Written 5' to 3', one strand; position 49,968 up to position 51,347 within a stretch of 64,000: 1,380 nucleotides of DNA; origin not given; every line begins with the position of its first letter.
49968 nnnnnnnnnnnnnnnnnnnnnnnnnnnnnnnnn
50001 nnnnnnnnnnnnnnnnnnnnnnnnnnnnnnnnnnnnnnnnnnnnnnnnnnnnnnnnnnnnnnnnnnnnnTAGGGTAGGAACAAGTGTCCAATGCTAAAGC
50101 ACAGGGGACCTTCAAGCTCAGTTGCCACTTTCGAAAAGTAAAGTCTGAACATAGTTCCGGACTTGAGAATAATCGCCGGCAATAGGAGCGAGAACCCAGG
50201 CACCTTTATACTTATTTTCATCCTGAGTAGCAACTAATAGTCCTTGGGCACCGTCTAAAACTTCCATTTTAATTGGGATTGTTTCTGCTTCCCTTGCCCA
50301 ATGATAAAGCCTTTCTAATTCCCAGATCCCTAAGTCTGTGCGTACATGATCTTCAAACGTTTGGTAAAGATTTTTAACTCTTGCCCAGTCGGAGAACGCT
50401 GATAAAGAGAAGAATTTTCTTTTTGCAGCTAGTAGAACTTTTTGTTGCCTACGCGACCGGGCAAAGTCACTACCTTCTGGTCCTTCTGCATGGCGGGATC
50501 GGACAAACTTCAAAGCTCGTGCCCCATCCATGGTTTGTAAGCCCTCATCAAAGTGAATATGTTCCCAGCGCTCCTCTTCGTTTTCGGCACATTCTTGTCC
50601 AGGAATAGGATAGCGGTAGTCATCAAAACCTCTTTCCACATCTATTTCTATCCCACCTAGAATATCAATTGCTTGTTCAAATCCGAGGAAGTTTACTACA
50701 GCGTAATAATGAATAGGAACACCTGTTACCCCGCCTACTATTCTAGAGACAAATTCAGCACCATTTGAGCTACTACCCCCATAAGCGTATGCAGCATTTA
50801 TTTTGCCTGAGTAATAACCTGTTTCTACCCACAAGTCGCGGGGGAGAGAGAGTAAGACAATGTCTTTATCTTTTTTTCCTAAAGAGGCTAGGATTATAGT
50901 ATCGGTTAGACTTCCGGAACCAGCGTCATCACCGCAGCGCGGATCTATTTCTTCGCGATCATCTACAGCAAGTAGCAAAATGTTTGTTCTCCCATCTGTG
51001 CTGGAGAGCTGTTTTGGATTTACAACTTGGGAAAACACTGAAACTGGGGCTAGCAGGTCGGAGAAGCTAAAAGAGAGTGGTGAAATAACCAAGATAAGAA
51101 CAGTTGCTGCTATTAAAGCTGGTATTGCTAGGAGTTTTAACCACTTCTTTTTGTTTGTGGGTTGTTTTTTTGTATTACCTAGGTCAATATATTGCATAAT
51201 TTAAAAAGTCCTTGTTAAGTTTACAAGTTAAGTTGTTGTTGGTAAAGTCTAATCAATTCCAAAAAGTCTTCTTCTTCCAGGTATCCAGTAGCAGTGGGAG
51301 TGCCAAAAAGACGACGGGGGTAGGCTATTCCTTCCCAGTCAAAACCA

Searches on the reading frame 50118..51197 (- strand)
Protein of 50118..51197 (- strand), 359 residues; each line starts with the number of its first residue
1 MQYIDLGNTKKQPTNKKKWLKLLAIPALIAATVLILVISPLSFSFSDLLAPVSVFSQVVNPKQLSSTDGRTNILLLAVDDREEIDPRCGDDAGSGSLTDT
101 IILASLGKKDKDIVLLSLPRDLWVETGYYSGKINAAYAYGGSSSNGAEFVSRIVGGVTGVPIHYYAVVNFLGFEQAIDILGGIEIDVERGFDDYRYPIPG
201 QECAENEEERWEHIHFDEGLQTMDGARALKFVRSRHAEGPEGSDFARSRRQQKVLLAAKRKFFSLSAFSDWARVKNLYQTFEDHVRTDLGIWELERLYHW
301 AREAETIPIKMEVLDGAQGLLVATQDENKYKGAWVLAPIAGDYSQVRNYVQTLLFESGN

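Call 3: search_protein_families(library=pfam, proteins=[window:50118-51197:-], max_evalue=0.1)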
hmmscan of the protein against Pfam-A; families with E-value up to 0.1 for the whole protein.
window:50118-51197:- (359 aa): 1 family
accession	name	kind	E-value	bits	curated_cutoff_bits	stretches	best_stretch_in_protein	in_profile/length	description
PF03816.19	LytR_cpsA_psr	-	1.2e-35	123.3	24.6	1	98-261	2-147/150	LytR_cpsA_psr family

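Call 4: search_protein_families(library=ncbifam, proteins=[window:50118-51197:-], max_evalue=0.1)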
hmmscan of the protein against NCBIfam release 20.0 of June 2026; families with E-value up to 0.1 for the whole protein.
window:50118-51197:- (359 aa): 4 families
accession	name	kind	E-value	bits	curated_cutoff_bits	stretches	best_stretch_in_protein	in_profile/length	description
TIGR00350.1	lytR_cpsA_psr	domain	5.8e-27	94.8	62.3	1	97-258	2-146/152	LCP family glycopolymer transferase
NF006897.1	PRK09379.1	equivalog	1e-21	77.5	441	1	71-298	60-251/298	polyisoprenyl-teichoic acid--peptidoglycan teichoic acid transferase TagU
NF047591.1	ligase_LytR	equivalog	4.9e-17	62.3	450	1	18-290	5-260/336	glycopolymer--peptidoglycan transferase LytR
NF051849.1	LCP_trans_Cps2A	equivalog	5.2e-16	58.9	650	1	96-295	239-415/477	LCP family glycopolymer transferase CpsA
